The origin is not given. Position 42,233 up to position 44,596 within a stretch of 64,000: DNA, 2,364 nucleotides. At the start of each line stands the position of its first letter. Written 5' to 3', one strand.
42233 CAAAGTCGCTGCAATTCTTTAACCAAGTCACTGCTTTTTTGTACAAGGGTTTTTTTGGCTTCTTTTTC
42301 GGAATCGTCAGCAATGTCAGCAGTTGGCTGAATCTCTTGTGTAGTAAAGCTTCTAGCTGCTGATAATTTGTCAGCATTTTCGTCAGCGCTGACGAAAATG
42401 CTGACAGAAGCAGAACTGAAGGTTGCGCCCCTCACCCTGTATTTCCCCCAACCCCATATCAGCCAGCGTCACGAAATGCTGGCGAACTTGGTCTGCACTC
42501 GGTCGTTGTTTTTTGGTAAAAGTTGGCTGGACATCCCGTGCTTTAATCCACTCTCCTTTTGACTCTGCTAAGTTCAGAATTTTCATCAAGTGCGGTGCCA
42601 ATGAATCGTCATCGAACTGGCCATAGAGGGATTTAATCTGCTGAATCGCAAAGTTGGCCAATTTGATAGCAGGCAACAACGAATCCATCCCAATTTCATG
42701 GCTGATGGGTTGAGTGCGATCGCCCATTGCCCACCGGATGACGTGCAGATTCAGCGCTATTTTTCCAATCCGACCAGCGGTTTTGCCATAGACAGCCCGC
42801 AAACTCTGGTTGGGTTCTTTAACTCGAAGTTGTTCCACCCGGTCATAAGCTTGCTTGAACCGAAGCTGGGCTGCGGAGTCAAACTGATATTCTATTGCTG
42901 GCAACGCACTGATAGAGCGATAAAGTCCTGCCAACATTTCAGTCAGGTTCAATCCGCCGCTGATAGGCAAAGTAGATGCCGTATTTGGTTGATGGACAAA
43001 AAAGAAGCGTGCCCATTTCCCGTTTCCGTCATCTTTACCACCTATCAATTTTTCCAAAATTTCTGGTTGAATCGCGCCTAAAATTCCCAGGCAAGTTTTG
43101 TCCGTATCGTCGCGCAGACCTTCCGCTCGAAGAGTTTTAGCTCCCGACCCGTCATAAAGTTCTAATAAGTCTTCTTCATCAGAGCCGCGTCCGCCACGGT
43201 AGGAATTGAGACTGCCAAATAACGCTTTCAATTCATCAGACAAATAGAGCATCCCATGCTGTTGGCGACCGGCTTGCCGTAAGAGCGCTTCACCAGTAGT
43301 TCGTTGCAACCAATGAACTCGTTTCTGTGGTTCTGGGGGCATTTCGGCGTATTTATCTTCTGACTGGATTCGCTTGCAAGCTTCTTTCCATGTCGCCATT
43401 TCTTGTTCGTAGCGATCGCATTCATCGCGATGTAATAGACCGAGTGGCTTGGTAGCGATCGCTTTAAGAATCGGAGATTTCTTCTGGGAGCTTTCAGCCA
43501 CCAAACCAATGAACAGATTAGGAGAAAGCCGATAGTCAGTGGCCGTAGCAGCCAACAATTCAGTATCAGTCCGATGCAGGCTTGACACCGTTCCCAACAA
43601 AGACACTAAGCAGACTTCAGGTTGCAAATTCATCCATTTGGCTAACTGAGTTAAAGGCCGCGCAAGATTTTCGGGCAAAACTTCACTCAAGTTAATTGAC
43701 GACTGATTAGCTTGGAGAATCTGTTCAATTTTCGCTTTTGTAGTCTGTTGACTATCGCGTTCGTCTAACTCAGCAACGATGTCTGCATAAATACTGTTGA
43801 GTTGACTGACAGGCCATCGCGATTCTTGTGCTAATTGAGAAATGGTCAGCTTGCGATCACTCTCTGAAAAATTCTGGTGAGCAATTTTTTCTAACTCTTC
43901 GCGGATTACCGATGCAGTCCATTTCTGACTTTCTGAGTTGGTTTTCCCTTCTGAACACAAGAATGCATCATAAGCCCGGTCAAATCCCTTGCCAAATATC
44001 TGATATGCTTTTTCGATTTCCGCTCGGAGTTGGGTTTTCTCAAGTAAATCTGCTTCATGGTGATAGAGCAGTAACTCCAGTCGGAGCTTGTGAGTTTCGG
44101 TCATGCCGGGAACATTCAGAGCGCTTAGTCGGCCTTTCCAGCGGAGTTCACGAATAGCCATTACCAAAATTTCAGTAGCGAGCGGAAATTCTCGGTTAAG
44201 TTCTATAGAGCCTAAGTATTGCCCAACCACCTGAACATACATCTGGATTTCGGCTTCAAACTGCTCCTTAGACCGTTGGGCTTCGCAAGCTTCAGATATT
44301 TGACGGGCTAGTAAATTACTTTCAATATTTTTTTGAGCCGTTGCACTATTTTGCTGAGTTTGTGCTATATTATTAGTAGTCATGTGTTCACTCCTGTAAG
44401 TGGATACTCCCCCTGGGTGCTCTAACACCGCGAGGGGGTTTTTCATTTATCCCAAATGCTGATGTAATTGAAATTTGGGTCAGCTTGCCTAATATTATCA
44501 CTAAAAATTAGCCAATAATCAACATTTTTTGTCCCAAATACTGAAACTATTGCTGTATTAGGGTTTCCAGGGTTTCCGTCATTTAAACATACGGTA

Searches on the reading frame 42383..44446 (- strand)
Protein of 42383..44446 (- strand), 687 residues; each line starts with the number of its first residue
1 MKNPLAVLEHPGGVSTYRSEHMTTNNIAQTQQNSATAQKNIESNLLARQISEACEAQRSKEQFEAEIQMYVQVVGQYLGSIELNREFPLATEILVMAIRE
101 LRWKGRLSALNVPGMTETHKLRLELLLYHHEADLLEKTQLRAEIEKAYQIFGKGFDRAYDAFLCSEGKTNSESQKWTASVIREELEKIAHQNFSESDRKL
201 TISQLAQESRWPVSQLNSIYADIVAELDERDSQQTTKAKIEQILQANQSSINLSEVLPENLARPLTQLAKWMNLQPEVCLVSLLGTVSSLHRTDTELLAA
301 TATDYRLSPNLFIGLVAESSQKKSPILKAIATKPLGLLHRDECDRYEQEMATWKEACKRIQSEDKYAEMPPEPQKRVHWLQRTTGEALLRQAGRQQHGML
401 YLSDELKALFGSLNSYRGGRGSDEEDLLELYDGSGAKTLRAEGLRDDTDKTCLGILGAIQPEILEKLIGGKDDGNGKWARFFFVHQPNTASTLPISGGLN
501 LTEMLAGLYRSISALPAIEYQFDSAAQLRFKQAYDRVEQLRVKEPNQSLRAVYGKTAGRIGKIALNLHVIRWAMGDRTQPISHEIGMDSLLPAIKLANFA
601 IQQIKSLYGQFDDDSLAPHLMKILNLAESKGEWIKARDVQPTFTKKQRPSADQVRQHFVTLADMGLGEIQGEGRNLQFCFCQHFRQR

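Call 8: search_protein_families(library=pfam, max_evalue=0.01, proteins=[window:42383-44446:-])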
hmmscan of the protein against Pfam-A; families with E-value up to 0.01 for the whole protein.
window:42383-44446:- (687 aa): 1 family
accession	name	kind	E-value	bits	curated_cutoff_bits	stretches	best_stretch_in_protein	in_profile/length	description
PF13148.11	DUF3987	-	5e-40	138.2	27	1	275-609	3-363/364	Protein of unknown function (DUF3987)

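Call 11: find_encoding_contigs(protein=window:42383-44446:-, flank=10000, max_places=10)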
Protein window:42383-44446:- (687 aa): 11 contigs read that carry it; 10 places shown.
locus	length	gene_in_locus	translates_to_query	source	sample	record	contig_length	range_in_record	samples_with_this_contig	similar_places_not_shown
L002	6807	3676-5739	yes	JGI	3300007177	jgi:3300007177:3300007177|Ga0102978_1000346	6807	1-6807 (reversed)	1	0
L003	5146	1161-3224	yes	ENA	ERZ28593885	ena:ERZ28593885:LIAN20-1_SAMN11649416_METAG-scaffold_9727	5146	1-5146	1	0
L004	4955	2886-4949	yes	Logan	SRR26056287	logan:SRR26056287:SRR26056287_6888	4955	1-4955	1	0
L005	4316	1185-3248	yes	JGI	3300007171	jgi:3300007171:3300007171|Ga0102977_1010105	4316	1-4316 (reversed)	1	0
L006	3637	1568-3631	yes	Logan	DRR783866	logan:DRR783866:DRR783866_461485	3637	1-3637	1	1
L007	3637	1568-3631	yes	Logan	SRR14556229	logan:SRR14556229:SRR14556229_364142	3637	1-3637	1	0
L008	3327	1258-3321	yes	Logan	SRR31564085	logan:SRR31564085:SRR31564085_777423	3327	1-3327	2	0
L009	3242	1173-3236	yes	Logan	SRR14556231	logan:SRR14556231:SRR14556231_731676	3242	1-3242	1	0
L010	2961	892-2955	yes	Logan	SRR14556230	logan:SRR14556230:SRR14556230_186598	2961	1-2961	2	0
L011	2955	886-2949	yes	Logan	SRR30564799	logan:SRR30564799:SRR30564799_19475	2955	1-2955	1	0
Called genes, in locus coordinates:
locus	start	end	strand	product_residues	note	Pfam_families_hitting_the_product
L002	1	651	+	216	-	?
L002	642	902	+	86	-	-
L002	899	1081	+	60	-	-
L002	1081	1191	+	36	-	-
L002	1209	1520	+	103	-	-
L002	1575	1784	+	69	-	-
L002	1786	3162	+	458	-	-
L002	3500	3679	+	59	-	-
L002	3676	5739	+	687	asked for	PF13148:DUF3987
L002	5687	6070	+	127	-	-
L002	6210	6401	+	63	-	PF12728:HTH_17 (weak)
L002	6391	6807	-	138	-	?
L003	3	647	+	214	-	?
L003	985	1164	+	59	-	-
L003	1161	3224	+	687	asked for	PF13148:DUF3987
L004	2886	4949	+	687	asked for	PF13148:DUF3987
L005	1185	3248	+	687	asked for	PF13148:DUF3987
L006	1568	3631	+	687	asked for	PF13148:DUF3987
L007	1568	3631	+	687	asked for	PF13148:DUF3987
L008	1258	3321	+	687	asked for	PF13148:DUF3987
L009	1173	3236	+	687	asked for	PF13148:DUF3987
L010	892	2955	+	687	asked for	PF13148:DUF3987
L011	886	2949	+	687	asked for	PF13148:DUF3987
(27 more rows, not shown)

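Call 12: find_homologous_proteins(query=window:42383-44446:-, max_evalue=0.00001)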
Query window:42383-44446:- (687 aa): 88 proteins with E <= 0.00001 among 8000 candidates.
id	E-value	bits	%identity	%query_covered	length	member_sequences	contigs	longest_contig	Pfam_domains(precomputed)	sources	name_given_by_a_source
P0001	0.0e+0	1540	100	100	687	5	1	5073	PF13148.12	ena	-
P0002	1.9e-232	792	69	73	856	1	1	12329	PF13148.12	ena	-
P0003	2.7e-190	652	50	90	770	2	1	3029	PF13148.12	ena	-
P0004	8.3e-165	568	53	72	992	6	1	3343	PF13148.12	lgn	-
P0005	1.3e-134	468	43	79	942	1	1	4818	PF13148.12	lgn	-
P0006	4.9e-128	447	45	72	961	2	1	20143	PF13148.12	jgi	jgi:hypothetical protein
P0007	7.2e-126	439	45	69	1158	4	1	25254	PF13148.12,PF08707.17,PF09250.17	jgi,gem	-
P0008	2.5e-124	434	44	73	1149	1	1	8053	PF13148.12,PF08707.17,PF09250.17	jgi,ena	-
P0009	1.2e-121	426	42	73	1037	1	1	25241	PF13148.12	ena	-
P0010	6.8e-121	423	42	73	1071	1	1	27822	PF13148.12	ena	-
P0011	2.9e-120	421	48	64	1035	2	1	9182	PF13148.12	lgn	-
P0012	9.2e-117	409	41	73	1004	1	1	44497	PF13148.12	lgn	-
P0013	3.6e-116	407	42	72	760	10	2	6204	PF13148.12,PF00772.27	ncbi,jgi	jgi:hypothetical protein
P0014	6.6e-115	403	41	74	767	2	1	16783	PF13148.12,PF00772.27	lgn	-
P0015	1.4e-114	402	41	73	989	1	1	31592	PF13148.12,PF08707.17,PF09250.17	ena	-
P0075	9.0e-62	228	61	28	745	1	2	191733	PF13481.13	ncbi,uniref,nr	ncbi:ATP-binding protein [Planktothricoides raciborskii]|uniref:AAA family ATPase n=1 Tax=Planktothr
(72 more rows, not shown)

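Call 18: find_encoding_contigs(protein=P0002, flank=10000, max_places=4)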
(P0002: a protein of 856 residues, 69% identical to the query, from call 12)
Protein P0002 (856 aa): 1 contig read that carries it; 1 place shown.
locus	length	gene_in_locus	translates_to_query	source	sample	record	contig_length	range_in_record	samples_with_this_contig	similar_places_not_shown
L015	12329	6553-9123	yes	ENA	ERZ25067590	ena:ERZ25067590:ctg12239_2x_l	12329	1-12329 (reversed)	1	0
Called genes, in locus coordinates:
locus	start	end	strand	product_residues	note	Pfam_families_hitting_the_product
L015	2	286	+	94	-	?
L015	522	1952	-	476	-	PF02661:Fic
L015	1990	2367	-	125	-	-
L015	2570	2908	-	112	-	PF01934:HepT-like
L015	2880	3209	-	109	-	PF01909:NTP_transf_2, PF18765:Polbeta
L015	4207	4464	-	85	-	-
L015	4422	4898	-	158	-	PF13808:DDE_Tnp_1_assoc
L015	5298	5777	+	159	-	-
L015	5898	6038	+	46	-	-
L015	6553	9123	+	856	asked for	PF13148:DUF3987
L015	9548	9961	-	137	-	-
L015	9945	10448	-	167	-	PF01627:Hpt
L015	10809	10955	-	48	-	-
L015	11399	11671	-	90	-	-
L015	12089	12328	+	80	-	?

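Call 24: search_protein_families(library=ncbifam, max_evalue=0.01, proteins=[window:42383-44446:-])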
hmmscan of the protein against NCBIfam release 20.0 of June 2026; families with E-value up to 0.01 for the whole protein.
window:42383-44446:- (687 aa): 0 families

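Call 25: search_protein_families(library=phrogs, max_evalue=0.01, proteins=[window:42383-44446:-])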
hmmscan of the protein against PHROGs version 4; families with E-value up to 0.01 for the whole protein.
window:42383-44446:- (687 aa): 2 families
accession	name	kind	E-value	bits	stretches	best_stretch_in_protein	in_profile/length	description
phrog_2373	-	DNA, RNA and nucleotide metabolism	1.9e-19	70.7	1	227-630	32-457/515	DNA helicase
phrog_5311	-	DNA, RNA and nucleotide metabolism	0.00074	18.8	1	450-495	445-490/692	helicase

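Call 32: find_encoding_contigs(protein=P0075, flank=10000, max_places=3)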
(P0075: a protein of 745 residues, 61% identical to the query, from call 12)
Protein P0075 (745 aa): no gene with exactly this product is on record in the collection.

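Call 67: search_protein_families(library=padloc, max_evalue=0.001, proteins=[window:42383-44446:-])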
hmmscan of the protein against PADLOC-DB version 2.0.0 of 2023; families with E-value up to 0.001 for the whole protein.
window:42383-44446:- (687 aa): 0 families

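Call 74: search_protein_families(library=pfam, max_evalue=0.001, proteins=[P0075, P0003])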
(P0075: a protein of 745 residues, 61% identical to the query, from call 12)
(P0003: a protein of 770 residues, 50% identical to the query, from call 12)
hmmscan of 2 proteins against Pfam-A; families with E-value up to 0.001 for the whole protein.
P0075 (745 aa): 2 families
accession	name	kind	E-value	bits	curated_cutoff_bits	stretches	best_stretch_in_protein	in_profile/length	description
PF13481.12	AAA_25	-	4.9e-27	95.3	27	1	208-376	10-194/195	AAA domain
PF06745.19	ATPase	-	0.00032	20.6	26.6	0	312-380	108-172/231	KaiC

P0003 (770 aa): 1 family
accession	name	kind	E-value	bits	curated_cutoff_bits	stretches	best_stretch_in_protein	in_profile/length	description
PF13148.11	DUF3987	-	4.4e-40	138.4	27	1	246-577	4-361/364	Protein of unknown function (DUF3987)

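Call 83: search_solved_structures(query=window:42383-44446:-, max_evalue=0.1)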
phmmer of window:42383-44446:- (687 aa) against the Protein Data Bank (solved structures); distinct sequences matched with E-value up to 0.1: 0.

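Call 100: search_dna_similar(query=window:42383-44446:-, collection=plasmids, mode=protein, max_evalue=1e-10, max_rows=15)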
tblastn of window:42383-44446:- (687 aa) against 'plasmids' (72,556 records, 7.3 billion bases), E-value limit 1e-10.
Records with a match: 40; places in all: 44; records where one place covers at least 80% of the query: 0.
Best place of each record, by identity: <60% 40.
By first word of the organism name: Planktothrix 7; Nostoc 5; Crinalium 3; Allocoleopsis 3; Gloeothece 3; Chroococcidiopsis 3; Oscillatoria 2; Scytonema 2; Calothrix 2; Cyanobacterium 2; and 8 more.
By predicted mobility (MOB-suite, as given by PLSDB): non-mobilizable 27; mobilizable 9; conjugative 4.
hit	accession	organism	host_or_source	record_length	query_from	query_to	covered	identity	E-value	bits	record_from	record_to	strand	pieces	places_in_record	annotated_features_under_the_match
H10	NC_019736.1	Crinalium epipsammum PCC 9333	-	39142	176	678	73%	41.1%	9e-114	384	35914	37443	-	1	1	DUF3987 domain-containing protein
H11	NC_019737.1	Crinalium epipsammum PCC 9333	-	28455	176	678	73%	40.2%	2e-110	374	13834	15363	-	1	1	DUF3987 domain-containing protein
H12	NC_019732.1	Oscillatoria nigro-viridis PCC 7112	-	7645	184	678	72%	38.7%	3e-95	330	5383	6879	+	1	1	DUF3987 domain-containing protein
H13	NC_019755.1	Crinalium epipsammum PCC 9333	-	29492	176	680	74%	37.9%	3e-92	321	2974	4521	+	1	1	DUF3987 domain-containing protein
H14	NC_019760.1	Allocoleopsis franciscana PCC 7113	-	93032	174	680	74%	37.7%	5e-98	338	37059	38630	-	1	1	DUF3987 domain-containing protein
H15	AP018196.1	Scytonema sp. HK-05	-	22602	173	678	74%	34.5%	1e-88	311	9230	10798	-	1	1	hypothetical protein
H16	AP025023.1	Calothrix sp. PCC 7716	-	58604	181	678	72%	34.5%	1e-80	287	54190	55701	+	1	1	hypothetical protein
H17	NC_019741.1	Allocoleopsis franciscana PCC 7113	-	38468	202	678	69%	36.0%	6e-83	294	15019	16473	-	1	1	DUF3987 domain-containing protein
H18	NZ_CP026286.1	Microcystis aeruginosa NIES-2549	-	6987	183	678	72%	34.7%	2e-61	263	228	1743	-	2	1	DUF3987 domain-containing protein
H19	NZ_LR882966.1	Planktothrix agardhii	-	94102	174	678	74%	33.0%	6e-68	250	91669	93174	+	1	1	DUF3987 domain-containing protein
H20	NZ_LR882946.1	Planktothrix agardhii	-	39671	181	684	73%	32.9%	8e-67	246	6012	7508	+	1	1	DUF3987 domain-containing protein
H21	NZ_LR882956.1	Planktothrix agardhii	-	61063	181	684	73%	32.9%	1e-66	246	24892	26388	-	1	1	DUF3987 domain-containing protein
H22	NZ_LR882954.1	Planktothrix agardhii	-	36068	174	678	74%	32.4%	1e-64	240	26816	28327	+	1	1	DUF3987 domain-containing protein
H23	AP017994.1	Planktothrix agardhii NIES-204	-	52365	181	678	72%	32.7%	5e-65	241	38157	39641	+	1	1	hypothetical protein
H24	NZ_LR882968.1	Planktothrix pseudagardhii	-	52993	181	687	74%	30.4%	2e-59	224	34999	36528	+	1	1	DUF3987 domain-containing protein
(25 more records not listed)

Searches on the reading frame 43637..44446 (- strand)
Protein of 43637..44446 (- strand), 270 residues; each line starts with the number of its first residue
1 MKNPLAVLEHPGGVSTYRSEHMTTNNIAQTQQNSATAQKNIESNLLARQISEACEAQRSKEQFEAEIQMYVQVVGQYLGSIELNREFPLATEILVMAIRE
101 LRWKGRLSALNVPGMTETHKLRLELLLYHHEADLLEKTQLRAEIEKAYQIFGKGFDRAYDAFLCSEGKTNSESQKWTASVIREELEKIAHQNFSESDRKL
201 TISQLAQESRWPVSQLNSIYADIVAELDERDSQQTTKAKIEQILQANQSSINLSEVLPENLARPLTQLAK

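Call 73: search_protein_representatives(protein=window:43637-44446:-)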
Query: 270 residues. Proteins with E-value up to 0.001 (for the whole library): 35; up to 1e-10: 6; up to 1e-30: 1. The best 35 are listed.
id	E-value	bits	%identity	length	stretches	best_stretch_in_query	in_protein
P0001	7.5e-167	569.5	100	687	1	1-270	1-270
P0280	6.9e-30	121.2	48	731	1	48-177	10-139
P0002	7.2e-25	104.8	52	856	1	139-269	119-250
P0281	3.4e-24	102.6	44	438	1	39-164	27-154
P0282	9.6e-14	68.4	41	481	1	66-162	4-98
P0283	7.2e-12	62.2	32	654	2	53-166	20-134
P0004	1.3e-10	58.1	44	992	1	178-270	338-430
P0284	4.6e-08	49.7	38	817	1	179-268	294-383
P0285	6.5e-07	46.0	36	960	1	181-270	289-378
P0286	8.7e-07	45.6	39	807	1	183-270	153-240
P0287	1.4e-06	44.9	34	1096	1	180-269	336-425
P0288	2.3e-06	44.2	32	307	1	168-269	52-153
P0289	5.4e-06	43.0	41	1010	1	183-269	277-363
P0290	8.5e-06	42.3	32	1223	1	183-269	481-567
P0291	1.0e-05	42.1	33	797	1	169-269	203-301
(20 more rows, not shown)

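Call 74: search_protein_families(library=pfam, max_evalue=0.001, proteins=[P0280, P0281, P0282, P0283])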
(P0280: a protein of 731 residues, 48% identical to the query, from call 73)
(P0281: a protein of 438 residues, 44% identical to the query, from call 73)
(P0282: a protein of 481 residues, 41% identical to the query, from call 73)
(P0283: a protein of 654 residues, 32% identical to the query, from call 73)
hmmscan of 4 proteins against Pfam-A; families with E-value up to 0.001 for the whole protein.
P0280 (731 aa): 3 families
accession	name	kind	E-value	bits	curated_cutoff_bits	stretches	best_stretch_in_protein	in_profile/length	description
PF19263.5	DUF5906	-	8.1e-15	55.9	27.6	1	314-414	1-107/114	Family of unknown function (DUF5906)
PF08706.16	D5_N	-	2.1e-13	51.3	22.4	1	171-284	19-144/145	D5 N terminal like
PF01057.23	Parvo_NS1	-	0.00048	19.6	20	1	345-410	144-208/271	Parvovirus non-structural protein NS1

P0281 (438 aa): 2 families
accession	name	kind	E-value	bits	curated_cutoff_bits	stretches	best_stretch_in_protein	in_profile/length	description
PF08706.16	D5_N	-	1.9e-14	54.6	22.4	1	185-312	4-143/145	D5 N terminal like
PF19263.5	DUF5906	-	6.4e-13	49.8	27.6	1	343-431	1-94/114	Family of unknown function (DUF5906)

P0282 (481 aa): 1 family
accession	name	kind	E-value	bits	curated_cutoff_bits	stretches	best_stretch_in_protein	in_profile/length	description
PF13481.12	AAA_25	-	2e-24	86.7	27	1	167-334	11-193/195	AAA domain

P0283 (654 aa): 2 families
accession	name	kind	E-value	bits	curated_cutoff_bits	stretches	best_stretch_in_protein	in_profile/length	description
PF13481.12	AAA_25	-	2e-27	96.6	27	1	193-365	6-194/195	AAA domain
PF06745.19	ATPase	-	0.00026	20.9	26.6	0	301-367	108-170/231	KaiC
